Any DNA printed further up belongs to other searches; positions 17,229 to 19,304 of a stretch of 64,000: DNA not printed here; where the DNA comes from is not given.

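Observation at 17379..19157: Circularly permuted DppA: the canonical N-terminal about 120 residues sit at the C-terminus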

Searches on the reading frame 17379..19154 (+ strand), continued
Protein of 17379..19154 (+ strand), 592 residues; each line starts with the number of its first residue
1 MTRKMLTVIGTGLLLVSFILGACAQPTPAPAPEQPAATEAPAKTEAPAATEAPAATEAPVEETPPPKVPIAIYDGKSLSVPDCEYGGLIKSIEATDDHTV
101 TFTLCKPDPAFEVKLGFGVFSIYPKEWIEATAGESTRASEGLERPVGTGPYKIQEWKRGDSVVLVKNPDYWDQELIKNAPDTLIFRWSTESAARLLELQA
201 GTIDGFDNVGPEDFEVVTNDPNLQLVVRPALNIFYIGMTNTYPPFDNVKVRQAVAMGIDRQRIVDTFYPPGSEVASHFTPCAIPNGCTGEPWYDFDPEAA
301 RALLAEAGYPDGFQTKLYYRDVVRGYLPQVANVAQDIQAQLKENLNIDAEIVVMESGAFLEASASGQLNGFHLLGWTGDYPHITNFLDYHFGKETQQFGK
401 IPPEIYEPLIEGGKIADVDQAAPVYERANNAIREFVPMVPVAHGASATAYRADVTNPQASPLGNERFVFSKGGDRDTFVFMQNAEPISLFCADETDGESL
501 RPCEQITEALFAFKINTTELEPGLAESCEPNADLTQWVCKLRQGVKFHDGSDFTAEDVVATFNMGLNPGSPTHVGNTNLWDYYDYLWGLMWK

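Call 26: find_homologous_proteins(query=P0129, max_evalue=1e-20)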
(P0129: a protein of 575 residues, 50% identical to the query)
Query P0129 (575 aa): 5737 proteins with E <= 1e-20 among 8000 candidates; the best 120 are listed.
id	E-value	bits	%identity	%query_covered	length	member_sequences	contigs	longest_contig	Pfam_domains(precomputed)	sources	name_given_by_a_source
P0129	0.0e+0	1320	100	100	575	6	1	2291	PF00496.28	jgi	-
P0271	0.0e+0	1087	83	100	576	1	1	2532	PF00496.28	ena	-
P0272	0.0e+0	1083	82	100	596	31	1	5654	PF00496.28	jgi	jgi:ABC-type transport system substrate-binding protein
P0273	0.0e+0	1078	82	100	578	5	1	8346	PF00496.28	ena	-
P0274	0.0e+0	1057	79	100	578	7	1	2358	PF00496.28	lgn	-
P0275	0.0e+0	1055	78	100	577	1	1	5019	PF00496.28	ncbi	-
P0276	0.0e+0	1048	77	100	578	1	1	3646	PF00496.28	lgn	-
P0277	0.0e+0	1045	79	100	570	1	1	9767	PF00496.28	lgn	-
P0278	0.0e+0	1042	78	100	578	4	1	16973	PF00496.28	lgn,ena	-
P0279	0.0e+0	1038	78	100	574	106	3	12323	PF00496.28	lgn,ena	-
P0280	0.0e+0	1038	78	100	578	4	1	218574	PF00496.28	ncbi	-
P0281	0.0e+0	1037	78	100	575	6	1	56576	PF00496.28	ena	-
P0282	0.0e+0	1033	78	99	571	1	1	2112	PF00496.28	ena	-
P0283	0.0e+0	1030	77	100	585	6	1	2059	PF00496.28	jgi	-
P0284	0.0e+0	1030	79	100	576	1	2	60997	PF00496.28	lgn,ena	-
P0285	0.0e+0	1018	83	91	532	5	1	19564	PF00496.28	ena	-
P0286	0.0e+0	1018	78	100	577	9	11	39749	PF00496.28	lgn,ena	-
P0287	0.0e+0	1015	78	99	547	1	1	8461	PF00496.28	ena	-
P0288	0.0e+0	1012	78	99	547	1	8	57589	PF00496.28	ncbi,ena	-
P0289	0.0e+0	1011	77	100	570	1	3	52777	PF00496.28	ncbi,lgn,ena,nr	ncbi:MAG: putative ABC transporter substrate binding protein [Chloroflexi bacterium]|nr:MAG: putativ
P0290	0.0e+0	1010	78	99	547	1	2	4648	PF00496.28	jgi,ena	-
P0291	4.3e-295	998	77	100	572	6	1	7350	PF00496.28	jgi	jgi:ABC-type transport system substrate-binding protein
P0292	2.8e-294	995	76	99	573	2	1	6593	PF00496.28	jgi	jgi:ABC-type transport system substrate-binding protein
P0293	5.5e-293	991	77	99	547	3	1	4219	PF00496.28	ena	-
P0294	6.2e-293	991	75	100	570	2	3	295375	PF00496.28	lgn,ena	-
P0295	8.8e-293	990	75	100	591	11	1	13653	PF00496.28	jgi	-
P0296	4.7e-292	988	76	100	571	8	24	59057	PF00496.28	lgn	-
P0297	7.6e-292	987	74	100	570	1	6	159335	PF00496.28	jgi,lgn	jgi:ABC-type transport system substrate-binding protein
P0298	4.2e-291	985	75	97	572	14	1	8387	PF00496.28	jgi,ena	-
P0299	1.7e-290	983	77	95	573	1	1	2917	PF00496.28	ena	-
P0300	1.1e-289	980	74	100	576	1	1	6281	PF00496.28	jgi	jgi:ABC-type transport system substrate-binding protein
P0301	8.0e-289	977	74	100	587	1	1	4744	PF00496.28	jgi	jgi:ABC-type transport system substrate-binding protein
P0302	1.2e-286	970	75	100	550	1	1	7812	PF00496.28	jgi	-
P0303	2.2e-286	969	74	100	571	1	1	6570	PF00496.28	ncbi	-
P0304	4.1e-286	968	75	100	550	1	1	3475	PF00496.28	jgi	-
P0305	1.6e-285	966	74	100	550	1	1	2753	PF00496.28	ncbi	-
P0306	7.9e-285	964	72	100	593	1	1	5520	PF00496.28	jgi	jgi:ABC-type transport system substrate-binding protein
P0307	5.0e-283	958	74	99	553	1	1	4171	PF00496.28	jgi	jgi:ABC-type transport system substrate-binding protein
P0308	1.4e-282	957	74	100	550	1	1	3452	PF00496.28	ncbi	-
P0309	2.4e-282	956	84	84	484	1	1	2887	PF00496.28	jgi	jgi:ABC-type transport system substrate-binding protein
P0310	8.9e-282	954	74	100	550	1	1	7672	PF00496.28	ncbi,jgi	jgi:ABC-type transport system substrate-binding protein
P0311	9.1e-281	951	74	100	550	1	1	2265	PF00496.28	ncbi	-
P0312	1.2e-280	950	74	100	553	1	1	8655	PF00496.28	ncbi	-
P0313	2.7e-279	946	72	99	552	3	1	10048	PF00496.28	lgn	-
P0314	8.8e-279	944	72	100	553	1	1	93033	PF00496.28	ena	-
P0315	9.4e-279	944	72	100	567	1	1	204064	PF00496.28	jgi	jgi:ABC-type transport system substrate-binding protein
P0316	9.9e-279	944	72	100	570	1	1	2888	PF00496.28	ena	-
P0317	1.4e-278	944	74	100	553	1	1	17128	PF00496.28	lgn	-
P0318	1.5e-278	943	72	100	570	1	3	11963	PF00496.28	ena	-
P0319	1.1e-277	941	72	100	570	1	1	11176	PF00496.28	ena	-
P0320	3.0e-277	939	72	100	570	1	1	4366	PF00496.28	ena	-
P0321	5.6e-277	938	72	100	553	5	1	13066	PF00496.28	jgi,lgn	-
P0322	2.2e-276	936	70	99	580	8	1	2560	PF00496.28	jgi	jgi:ABC-type transport system substrate-binding protein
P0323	3.3e-276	936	72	100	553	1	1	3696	PF00496.28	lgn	-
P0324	8.9e-275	931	72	100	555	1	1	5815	PF00496.28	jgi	jgi:ABC-type transport system substrate-binding protein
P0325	1.2e-274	931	71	100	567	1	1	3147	PF00496.28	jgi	-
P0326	3.3e-274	929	71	100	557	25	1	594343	PF00496.28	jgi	jgi:ABC-type transport system substrate-binding protein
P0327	2.3e-273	926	73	97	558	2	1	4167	PF00496.28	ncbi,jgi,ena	jgi:ABC-type transport system substrate-binding protein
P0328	4.8e-273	925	71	99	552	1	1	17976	PF00496.28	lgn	-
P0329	2.6e-272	923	85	49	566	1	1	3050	PF00496.28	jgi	jgi:peptide/nickel transport system substrate-binding protein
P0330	2.7e-272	923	70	99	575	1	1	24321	PF00496.28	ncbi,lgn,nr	ncbi:MAG: ABC transporter substrate-binding protein [Chloroflexi bacterium]|nr:ABC transporter subst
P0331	4.1e-272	922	70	100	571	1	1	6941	PF00496.28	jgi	jgi:ABC-type transport system substrate-binding protein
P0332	1.8e-270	917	84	49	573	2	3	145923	PF00496.28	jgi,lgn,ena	-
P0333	7.4e-270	915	83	49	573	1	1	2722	PF00496.28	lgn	-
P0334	4.4e-269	912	82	49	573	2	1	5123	PF00496.28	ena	-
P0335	1.2e-266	904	70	100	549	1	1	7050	PF00496.28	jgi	jgi:ABC-type transport system substrate-binding protein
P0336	4.5e-266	902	82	49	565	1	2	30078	PF00496.28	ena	-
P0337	1.5e-265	901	83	49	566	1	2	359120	PF00496.28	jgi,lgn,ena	-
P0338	2.5e-265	900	74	52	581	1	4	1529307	PF00496.28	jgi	jgi:ABC-type transport system substrate-binding protein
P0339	1.5e-264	897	82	49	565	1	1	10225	PF00496.28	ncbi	-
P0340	2.3e-261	887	74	91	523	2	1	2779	PF00496.28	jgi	jgi:ABC-type transport system substrate-binding protein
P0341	6.4e-260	882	83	49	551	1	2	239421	PF00496.28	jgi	-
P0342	2.8e-257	873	73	90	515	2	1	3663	PF00496.28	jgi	jgi:ABC-type transport system substrate-binding protein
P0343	2.9e-257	873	82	49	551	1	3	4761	PF00496.28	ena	-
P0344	1.3e-255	868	69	98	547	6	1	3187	PF00496.28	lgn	-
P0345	6.8e-254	862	76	49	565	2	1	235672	PF00496.28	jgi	jgi:ABC-type transport system substrate-binding protein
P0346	2.3e-253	860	77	49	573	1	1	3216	PF00496.28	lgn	-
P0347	3.0e-251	853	78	49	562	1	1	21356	PF00496.28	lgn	-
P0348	1.5e-250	851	77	48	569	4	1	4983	PF00496.28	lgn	-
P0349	2.4e-247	840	69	51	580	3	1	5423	PF00496.28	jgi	jgi:ABC-type transport system substrate-binding protein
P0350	3.8e-247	840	74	49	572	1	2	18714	PF00496.28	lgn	-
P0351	8.4e-246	835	76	49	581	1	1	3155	PF00496.28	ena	-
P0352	1.6e-245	834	72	50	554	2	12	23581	PF00496.28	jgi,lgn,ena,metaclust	metaclust:\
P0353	2.8e-245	834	76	48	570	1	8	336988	PF00496.28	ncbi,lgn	-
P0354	2.1e-244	831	76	49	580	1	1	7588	PF00496.28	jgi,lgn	jgi:ABC-type transport system substrate-binding protein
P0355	7.5e-243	826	83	75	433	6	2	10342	PF00496.28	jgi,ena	-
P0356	1.6e-242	824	71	51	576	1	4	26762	PF00496.28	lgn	-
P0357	2.0e-242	824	76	49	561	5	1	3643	PF00496.28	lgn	-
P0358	2.2e-242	824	72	50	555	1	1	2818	PF00496.28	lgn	-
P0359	2.3e-242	824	81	47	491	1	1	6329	PF00496.28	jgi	-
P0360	6.3e-242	823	72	50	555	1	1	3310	PF00496.28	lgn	-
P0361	9.2e-242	822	77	48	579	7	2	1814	PF00496.28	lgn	-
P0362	2.5e-241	821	74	48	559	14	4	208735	PF00496.28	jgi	-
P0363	2.9e-241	820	69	51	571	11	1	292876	PF00496.28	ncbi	-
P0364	5.8e-241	819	72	50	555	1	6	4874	PF00496.28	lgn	-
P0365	7.3e-241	819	73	50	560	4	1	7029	PF00496.28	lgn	-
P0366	1.4e-240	818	79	49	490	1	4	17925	PF00496.28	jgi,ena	-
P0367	1.5e-240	818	74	50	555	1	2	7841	PF00496.28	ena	-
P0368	4.3e-240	816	74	48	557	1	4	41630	PF00496.28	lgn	-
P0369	1.3e-239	815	68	55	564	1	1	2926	PF00496.28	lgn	-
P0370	1.4e-239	815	72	84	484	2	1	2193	PF00496.28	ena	-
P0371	1.5e-239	815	76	49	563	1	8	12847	PF00496.28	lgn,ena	-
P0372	1.5e-239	815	76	49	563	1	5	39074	PF00496.28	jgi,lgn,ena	-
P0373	1.6e-239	815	76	49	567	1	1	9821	PF00496.28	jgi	-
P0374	1.6e-239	815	68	55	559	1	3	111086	PF00496.28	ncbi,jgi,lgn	jgi:ABC-type transport system substrate-binding protein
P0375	1.6e-239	815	76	49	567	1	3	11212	PF00496.28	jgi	jgi:ABC-type transport system substrate-binding protein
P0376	1.9e-239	814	76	49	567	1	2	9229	PF00496.28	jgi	jgi:ABC-type transport system substrate-binding protein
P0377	1.9e-239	814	69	55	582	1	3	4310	PF00496.28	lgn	-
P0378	3.8e-239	813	75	49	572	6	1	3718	PF00496.28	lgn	-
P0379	4.4e-239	813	80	49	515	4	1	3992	PF00496.28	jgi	-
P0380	9.6e-239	812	76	49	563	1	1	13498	PF00496.28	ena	-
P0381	2.6e-237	807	68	51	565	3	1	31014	PF00496.28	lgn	-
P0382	2.7e-237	807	69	51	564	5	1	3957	PF00496.28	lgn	-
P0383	6.2e-237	806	74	49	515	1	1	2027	PF00496.28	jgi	jgi:ABC-type transport system substrate-binding protein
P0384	8.3e-237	806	77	48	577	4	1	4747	PF00496.28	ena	-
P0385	1.9e-236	804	66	55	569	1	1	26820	PF00496.28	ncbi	-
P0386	1.9e-235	801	73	48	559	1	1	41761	PF00496.28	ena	-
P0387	4.8e-235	800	67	51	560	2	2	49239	PF00496.28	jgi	-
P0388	6.3e-235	799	71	51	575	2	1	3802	PF00496.28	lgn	-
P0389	9.1e-235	799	72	49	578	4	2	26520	PF00496.28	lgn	-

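Call 37: find_encoding_contigs(protein=P0326, flank=8000, max_places=3)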
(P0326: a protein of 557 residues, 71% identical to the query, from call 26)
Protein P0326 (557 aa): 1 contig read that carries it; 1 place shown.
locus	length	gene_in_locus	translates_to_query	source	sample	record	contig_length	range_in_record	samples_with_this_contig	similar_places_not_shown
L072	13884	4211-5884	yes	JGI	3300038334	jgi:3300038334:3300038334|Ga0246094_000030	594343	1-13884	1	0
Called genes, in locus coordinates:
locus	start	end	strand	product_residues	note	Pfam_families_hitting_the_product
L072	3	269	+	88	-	?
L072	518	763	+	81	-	-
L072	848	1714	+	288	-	PF10988:DUF2807, PF08142:AARP2CN (faint), PF10988:DUF2807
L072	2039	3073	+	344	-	PF00005:ABC_tran, PF02463:SMC_N (weak), PF13304:AAA_21, PF08352:oligo_HPY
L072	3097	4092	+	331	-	PF00005:ABC_tran, PF08352:oligo_HPY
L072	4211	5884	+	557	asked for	PF00496:SBP_bac_5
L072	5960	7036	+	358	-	PF19300:BPD_transp_1_N, PF00528:BPD_transp_1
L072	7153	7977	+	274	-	PF12911:OppC_N (weak), PF00528:BPD_transp_1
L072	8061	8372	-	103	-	-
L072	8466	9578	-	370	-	PF00583:Acetyltransf_1 (faint)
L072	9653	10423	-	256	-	PF01209:Ubie_methyltran (weak), PF13489:Methyltransf_23, PF13847:Methyltransf_31, PF08241:Methyltransf_11, PF08242:Methyltransf_12, PF13649:Methyltransf_25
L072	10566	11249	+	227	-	PF06197:DUF998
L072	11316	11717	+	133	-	PF09394:Inhibitor_I42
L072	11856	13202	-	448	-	PF07690:MFS_1, PF13347:MFS_2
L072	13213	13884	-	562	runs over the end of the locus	PF20957:GxGYxYP_N_2nd, PF20958:GxGYxYP_N_3rd (faint), PF14323:GxGYxYP_C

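Call 38: find_encoding_contigs(protein=P0337, flank=8000, max_places=3)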
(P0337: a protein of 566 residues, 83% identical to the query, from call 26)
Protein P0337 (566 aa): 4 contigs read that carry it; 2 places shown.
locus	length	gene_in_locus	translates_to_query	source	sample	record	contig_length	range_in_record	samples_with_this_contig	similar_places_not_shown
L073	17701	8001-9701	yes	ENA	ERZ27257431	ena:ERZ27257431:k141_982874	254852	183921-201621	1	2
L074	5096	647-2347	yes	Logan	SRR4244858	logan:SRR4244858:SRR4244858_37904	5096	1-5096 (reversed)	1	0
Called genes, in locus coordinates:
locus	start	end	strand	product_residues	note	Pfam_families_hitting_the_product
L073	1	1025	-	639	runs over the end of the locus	-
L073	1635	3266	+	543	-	PF00535:Glycos_transf_2, PF04138:GtrA_DPMS_TM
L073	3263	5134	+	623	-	-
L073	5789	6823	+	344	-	PF00005:ABC_tran, PF13304:AAA_21 (weak), PF08352:oligo_HPY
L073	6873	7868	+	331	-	PF00005:ABC_tran, PF08352:oligo_HPY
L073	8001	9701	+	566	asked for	PF00496:SBP_bac_5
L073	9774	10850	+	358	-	PF19300:BPD_transp_1_N, PF00528:BPD_transp_1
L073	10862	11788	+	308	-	PF12911:OppC_N, PF00528:BPD_transp_1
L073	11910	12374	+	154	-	PF00210:Ferritin, PF02915:Rubrerythrin (faint)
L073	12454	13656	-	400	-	PF12679:ABC2_membrane_2, PF12698:ABC2_membrane_3, PF01061:ABC2_membrane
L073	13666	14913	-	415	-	PF12679:ABC2_membrane_2, PF12698:ABC2_membrane_3, PF01061:ABC2_membrane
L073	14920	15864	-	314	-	PF00005:ABC_tran, PF13304:AAA_21 (weak)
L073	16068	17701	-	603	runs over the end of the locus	-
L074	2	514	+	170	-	?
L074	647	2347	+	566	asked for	PF00496:SBP_bac_5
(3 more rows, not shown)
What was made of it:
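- T1 and T2 sister groups sit in the same operon layout, with permeases of the same or similar length (358 aa, and 274 against 308 aa) (calls 37, 38).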
